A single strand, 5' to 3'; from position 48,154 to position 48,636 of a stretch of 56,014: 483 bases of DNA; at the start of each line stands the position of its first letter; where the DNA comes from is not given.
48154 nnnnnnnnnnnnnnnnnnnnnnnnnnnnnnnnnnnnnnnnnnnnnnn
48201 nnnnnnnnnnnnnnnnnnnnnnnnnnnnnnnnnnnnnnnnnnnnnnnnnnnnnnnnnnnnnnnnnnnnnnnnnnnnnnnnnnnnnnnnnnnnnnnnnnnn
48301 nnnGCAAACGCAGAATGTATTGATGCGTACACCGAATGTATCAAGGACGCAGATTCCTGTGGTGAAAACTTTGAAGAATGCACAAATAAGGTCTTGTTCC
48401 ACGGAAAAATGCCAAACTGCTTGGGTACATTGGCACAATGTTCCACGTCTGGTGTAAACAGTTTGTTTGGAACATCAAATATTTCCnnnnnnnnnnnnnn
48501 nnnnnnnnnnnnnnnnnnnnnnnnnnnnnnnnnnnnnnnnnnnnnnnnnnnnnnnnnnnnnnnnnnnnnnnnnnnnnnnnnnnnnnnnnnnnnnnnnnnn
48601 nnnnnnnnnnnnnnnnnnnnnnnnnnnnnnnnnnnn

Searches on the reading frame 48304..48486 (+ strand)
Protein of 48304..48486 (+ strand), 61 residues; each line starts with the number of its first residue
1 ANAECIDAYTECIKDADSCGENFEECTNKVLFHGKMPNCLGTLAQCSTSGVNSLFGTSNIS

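Call 85: find_homologous_proteins(query=A4, max_evalue=0.01)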
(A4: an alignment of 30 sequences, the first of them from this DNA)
Query A4 (30 sequences) (61 aa, profile of the alignment): 2 proteins with E <= 0.01 among 28 candidates.
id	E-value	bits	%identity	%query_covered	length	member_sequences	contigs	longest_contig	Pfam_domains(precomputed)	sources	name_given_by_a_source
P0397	3.3e-16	77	64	41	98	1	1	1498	-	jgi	jgi:hypothetical protein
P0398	2.5e-15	74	36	72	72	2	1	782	-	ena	-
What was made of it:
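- Tried and rejected: Only 28 candidates were collected and not even the P1 orthologues were recovered (call 85), so the wider distribution of the CG..FE.C motif remains untested.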
